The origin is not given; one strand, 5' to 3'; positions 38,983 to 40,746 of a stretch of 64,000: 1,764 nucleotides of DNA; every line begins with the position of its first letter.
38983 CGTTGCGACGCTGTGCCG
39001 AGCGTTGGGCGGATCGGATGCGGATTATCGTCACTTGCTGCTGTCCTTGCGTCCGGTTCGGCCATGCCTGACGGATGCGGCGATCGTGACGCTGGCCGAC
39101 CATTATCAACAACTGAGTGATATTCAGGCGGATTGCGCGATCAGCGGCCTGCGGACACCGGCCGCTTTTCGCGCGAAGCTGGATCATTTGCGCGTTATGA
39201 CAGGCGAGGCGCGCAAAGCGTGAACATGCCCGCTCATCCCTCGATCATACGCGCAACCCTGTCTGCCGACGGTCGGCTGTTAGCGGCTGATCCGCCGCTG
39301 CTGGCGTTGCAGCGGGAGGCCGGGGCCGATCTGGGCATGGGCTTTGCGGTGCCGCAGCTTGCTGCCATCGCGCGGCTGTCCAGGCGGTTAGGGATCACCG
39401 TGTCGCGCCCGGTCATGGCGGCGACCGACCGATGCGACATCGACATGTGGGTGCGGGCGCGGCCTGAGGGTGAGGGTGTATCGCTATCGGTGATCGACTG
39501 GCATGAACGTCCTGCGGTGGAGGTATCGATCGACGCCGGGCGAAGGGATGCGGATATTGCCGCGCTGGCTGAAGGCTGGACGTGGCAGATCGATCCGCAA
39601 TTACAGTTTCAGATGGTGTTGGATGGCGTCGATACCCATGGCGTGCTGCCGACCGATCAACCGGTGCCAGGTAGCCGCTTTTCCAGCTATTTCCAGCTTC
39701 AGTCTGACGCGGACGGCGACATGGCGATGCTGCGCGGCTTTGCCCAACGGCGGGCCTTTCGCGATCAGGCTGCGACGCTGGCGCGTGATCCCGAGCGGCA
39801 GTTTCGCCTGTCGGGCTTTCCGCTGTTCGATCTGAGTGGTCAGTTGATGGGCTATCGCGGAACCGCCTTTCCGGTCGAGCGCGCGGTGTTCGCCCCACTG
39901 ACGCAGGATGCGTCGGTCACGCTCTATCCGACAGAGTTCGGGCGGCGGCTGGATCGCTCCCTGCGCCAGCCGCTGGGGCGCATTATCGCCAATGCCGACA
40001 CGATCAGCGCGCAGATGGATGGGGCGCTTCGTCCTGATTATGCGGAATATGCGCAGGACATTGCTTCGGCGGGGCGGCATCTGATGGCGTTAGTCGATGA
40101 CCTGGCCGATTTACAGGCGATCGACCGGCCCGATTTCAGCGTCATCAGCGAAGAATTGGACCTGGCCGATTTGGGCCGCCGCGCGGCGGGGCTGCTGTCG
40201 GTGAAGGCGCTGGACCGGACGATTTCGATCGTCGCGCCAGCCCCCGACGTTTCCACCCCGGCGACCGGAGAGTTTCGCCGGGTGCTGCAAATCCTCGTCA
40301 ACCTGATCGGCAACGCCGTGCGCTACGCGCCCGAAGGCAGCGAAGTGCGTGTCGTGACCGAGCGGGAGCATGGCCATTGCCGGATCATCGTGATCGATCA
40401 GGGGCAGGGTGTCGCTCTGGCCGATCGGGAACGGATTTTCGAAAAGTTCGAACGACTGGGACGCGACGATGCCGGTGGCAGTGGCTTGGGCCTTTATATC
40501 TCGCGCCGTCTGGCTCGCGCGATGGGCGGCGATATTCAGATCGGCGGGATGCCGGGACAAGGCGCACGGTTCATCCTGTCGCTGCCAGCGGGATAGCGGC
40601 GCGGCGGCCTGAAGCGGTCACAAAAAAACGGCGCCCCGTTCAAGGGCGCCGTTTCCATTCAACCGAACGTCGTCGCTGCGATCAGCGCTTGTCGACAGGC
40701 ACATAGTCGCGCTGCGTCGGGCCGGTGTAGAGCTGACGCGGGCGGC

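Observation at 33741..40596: Divergent five-gene cluster pairing a TipN-architecture membrane coiled-coil protein with three proteins whose key catalytic or phospho-acceptor residues are all missing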

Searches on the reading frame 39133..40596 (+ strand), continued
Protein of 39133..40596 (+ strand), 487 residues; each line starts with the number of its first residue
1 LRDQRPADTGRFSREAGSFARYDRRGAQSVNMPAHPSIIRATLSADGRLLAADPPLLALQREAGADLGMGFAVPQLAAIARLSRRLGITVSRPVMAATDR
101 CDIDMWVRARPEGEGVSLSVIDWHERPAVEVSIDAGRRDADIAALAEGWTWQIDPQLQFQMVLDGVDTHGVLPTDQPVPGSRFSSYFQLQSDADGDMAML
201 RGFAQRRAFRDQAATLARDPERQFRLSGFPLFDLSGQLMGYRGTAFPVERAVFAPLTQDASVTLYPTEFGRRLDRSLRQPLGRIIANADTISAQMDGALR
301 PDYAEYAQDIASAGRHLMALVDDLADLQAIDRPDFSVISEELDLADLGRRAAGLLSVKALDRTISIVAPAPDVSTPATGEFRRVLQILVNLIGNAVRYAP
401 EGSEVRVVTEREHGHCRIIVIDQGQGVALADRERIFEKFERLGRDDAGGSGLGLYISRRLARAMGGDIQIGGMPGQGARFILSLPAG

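Call 62: find_encoding_contigs(protein=P0472, flank=10000, max_places=1)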
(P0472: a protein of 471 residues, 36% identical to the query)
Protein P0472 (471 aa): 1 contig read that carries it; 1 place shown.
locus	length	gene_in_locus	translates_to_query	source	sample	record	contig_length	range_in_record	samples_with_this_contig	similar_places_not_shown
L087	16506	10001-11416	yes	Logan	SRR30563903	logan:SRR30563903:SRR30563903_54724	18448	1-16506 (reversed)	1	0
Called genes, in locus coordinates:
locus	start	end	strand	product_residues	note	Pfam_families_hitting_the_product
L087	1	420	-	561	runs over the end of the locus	PF00390:malic, PF03949:Malic_M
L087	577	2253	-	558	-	PF02463:SMC_N, PF13476:AAA_23 (faint), PF13304:AAA_21 (faint)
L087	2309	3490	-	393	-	PF13439:Glyco_transf_4, PF13579:Glyco_trans_4_4, PF20706:GT4-conflict (weak), PF13524:Glyco_trans_1_2 (faint), PF00534:Glycos_transf_1, PF13692:Glyco_trans_1_4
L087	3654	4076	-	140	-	-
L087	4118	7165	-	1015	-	PF01442:Apolipoprotein (weak)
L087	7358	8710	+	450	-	-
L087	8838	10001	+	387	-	PF10098:DUF2336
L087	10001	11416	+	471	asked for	PF02518:HATPase_c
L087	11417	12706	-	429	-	PF00285:Citrate_synt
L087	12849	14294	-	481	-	PF00749:tRNA-synt_1c, PF19269:Anticodon_2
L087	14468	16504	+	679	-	?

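Call 68: find_encoding_contigs(protein=P0492, flank=10000, max_places=1)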
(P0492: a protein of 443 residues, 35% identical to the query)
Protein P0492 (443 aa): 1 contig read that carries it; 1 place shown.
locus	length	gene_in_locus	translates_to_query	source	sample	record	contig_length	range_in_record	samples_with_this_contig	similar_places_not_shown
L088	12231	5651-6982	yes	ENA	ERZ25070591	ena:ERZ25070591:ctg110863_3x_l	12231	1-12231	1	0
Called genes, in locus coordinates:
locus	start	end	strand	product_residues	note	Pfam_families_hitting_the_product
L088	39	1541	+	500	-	PF00753:Lactamase_B, PF12706:Lactamase_B_2, PF22505:RNase_J_b_CASP, PF07521:RMMBL, PF17770:RNase_J_C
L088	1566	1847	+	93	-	PF07330:DUF1467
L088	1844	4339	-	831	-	-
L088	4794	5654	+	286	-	-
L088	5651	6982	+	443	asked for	PF02518:HATPase_c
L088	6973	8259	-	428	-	PF00285:Citrate_synt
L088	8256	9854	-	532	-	PF00749:tRNA-synt_1c, PF19269:Anticodon_2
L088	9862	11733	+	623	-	PF13567:DUF4131, PF03772:Competence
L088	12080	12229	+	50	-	?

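Call 69: find_encoding_contigs(protein=P0501, flank=10000, max_places=1)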
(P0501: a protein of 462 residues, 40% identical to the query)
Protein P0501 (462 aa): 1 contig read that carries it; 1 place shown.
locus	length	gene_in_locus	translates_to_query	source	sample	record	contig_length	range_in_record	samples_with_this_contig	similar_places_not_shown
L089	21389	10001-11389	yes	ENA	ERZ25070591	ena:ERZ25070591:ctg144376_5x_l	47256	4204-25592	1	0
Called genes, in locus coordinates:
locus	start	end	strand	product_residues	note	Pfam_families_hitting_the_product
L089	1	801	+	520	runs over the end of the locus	PF01059:Oxidored_q5_N (weak), PF00361:Proton_antipo_M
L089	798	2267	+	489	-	PF00361:Proton_antipo_M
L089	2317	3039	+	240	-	PF03099:BPL_LplA_LipB, PF02237:BPL_C (weak)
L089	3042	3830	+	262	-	PF03309:Pan_kinase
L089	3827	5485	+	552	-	PF00753:Lactamase_B, PF12706:Lactamase_B_2, PF22505:RNase_J_b_CASP, PF07521:RMMBL, PF17770:RNase_J_C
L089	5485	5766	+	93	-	PF07330:DUF1467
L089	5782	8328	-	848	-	-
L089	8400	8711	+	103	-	-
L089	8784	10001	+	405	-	-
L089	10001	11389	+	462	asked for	PF02518:HATPase_c, PF13581:HATPase_c_2 (faint)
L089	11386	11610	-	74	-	-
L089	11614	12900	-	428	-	PF00285:Citrate_synt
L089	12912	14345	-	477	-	PF00749:tRNA-synt_1c, PF19269:Anticodon_2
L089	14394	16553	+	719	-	PF13567:DUF4131, PF03772:Competence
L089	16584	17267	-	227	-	PF01726:LexA_DNA_bind, PF00717:Peptidase_S24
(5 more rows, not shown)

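Call 72: predict_structure(alignment_id=A6)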
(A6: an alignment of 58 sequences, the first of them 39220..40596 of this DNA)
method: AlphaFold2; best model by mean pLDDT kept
length: 458 residues; sequences in the alignment: 58
mean_pLDDT: 74.0   pTM: 0.42
mean pLDDT of the five models: 74.0, 70.9, 70.5, 61.5, 56.8
residues with pLDDT >= 90: 84; 70-90: 234; 50-70: 77; < 50: 63
segments of 3 or more residues with pLDDT < 50: 1-7, 99-118, 135-142, 221-239, 298-302
pLDDT, mean of each block of 10 residues (from residue 1): 50 89 91 87 80 84 75 81 91 73 33 42 83 51 63 86 82 77 86 82 65 79 32 38 61 72 62 70 62 52 61 92 82 90 93 85 86 93 91 86 77 54 76 91 80 92
secondary structure, 60 per line:
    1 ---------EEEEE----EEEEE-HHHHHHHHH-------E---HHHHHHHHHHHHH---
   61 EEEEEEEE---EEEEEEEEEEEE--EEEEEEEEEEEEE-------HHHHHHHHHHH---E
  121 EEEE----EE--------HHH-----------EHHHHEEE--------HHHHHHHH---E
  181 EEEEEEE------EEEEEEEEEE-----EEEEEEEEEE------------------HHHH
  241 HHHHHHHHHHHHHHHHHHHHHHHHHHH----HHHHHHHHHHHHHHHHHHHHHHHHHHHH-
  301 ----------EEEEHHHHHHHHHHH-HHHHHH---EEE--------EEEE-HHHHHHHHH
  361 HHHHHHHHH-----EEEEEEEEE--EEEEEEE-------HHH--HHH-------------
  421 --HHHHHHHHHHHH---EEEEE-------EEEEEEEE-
elements in order: E10-14 E19-23 H25-33 H45-57 E61-68 E72-83 E86-98 H106-116 E120-124 H154-157 E158-160 H169-176 E180-187 E194-203 E209-218 H237-267 H272-299 E311-314 H315-325 H327-332 E336-338 E347-350 H352-369 E375-383 E386-392 H423-434 E438-442 E450-457

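Call 75: fold_search(model_id=the predicted structure, library=pdb)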
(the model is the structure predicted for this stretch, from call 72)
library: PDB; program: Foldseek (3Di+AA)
matches with E <= 10: 1391; with E <= 0.001: 405
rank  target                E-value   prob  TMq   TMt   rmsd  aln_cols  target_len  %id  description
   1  9a5d_A                4.2e-19  1.00  0.36  0.27  52.3       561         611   16  Integrative model of WALK-YYCH by crosslinking MS and deep learning (released 2024-09-18)
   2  8isk_B                1.0e-16  1.00  0.30  0.17  21.9       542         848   14  Pr conformer of Zea mays phytochrome A1 - ZmphyA1-Pr (released 2023-08-09)
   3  9eut_A                3.0e-16  1.00  0.30  0.20  34.8       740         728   14  Cryo-EM structure of the full-length Pseudomonas aeruginosa bacteriophytochrome in its Pr state (released 2024-09-04)
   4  9qq6_A                9.9e-16  1.00  0.30  0.28  35.9       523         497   13  Structure of the Azotobacter vinelandii NifL-NifA complex (released 2025-06-18)
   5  6rh0_A                4.1e-15  1.00  0.35  0.65   9.0       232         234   29  Revisiting pH-gated conformational switch. Complex HK853-RR468 pH 5.5 (released 2020-02-19)
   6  6rh8_A                4.5e-15  1.00  0.35  0.65   9.0       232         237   28  Revisiting pH-gated conformational switch. Complex HK853 mutant H260A -RR468 mutant D53A pH 5.3 (released 2020-02-19)
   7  8a7h_A                8.1e-15  1.00  0.29  0.36  20.1       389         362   18  Crystal structure of a chimeric LOV-Histidine kinase SB2F1-I66R mutant (light state; asymmetrical variant, trigonal fo (released 2024-01-10)
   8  8a52_A                1.0e-14  1.00  0.29  0.36  20.1       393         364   16  Crystal structure of a chimeric LOV-Histidine kinase SB2F1 (asymmetrical variant, trigonal form with long c-axis) (released 2023-12-27)
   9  5uht_A                1.2e-14  1.00  0.35  0.64   8.7       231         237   29  Structure of the Thermotoga maritima HK853-BeF3-RR468 complex at pH 5.0 (released 2017-12-27)
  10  8a3u                  1.4e-14  1.00  0.30  0.37  20.5       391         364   17  Crystal structure of a chimeric LOV-Histidine kinase SB2F1 (symmetrical variant, trigonal form with short c-axis) (released 2023-12-20)
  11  6rh0_B                1.6e-14  1.00  0.35  0.65   9.0       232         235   28  Revisiting pH-gated conformational switch. Complex HK853-RR468 pH 5.5 (released 2020-02-19)
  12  6azr_A                1.8e-14  1.00  0.35  0.66   8.7       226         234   29  Crystal structure of the T264A HK853cp-BeF3-RR468 complex (released 2017-12-27)
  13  6rh7_A                1.9e-14  1.00  0.35  0.64   9.1       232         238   28  Revisiting pH-gated conformational switch. Complex HK853 mutant H260A -RR468 mutant D53A pH 7.5 (released 2020-02-19)
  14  6rgy_B                2.0e-14  1.00  0.35  0.65   8.9       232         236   29  Revisiting pH-gated conformational switch. Complex HK853-RR468 pH 7.5 (released 2020-02-19)
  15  8a7f_A                2.0e-14  1.00  0.29  0.35  20.3       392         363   17  Crystal structure of a chimeric LOV-Histidine kinase SB2F1-I66R mutant (asymmetrical variant, trigonal form with long  (released 2024-01-10)
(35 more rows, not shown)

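Call 90: search_protein_families(library=pfam, alignment_id=A8, max_evalue=0.01)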
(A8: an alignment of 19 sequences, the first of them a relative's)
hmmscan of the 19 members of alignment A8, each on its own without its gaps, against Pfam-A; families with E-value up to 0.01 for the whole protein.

A. member 1, L084:4016-5368:+ (450 aa): 1 family
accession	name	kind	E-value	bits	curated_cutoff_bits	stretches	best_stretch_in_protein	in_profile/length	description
PF01066.26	CDP-OH_P_transf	-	3.8e-08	34.3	22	1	245-341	3-95/152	CDP-alcohol phosphatidyltransferase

B. families by the number of members that match (of 19 scanned): 2 families
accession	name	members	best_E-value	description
PF12804.13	NTP_transf_3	6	8.3e-08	MobA-like NTP transferase domain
PF01066.26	CDP-OH_P_transf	1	3.8e-08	CDP-alcohol phosphatidyltransferase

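Call 113: search_protein_families(library=padloc, proteins=[window:39220-40596:+], max_evalue=0.001)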
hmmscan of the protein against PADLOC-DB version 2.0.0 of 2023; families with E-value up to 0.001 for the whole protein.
window:39220-40596:+ (458 aa): 0 families

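Call 114: find_encoding_contigs(protein=P0459, flank=10000, max_places=1)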
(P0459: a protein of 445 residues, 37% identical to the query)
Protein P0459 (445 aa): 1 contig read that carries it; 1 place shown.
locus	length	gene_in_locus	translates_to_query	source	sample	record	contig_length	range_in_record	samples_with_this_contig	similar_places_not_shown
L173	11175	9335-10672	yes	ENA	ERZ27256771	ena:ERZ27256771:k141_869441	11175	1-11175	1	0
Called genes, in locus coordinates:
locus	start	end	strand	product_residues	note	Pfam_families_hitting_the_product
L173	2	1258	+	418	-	?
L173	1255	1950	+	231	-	PF03099:BPL_LplA_LipB, PF02237:BPL_C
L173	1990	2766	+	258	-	PF03309:Pan_kinase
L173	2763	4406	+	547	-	PF00753:Lactamase_B, PF12706:Lactamase_B_2, PF22505:RNase_J_b_CASP, PF07521:RMMBL, PF17770:RNase_J_C (weak)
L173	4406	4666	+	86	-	PF07330:DUF1467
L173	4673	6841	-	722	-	-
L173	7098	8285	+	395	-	-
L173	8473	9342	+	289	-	PF10098:DUF2336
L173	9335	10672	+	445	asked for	PF02518:HATPase_c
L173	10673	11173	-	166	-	?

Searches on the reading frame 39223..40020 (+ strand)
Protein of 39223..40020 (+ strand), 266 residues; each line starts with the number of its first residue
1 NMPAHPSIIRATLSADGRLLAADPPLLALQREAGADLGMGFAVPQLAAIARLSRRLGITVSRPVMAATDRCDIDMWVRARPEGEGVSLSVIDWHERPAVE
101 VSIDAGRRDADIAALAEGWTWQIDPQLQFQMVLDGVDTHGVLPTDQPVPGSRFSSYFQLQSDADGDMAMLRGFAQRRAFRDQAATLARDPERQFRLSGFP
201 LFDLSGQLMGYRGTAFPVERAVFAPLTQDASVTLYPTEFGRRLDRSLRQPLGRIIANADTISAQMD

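Call 20: search_protein_families(library=pfam, proteins=[window:39223-40020:+], max_evalue=10)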
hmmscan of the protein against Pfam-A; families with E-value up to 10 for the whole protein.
window:39223-40020:+ (266 aa): 1 family
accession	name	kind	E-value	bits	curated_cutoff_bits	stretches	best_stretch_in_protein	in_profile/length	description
PF08448.16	PAS_4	-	0.049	14.3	23.1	1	144-211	31-98/110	PAS fold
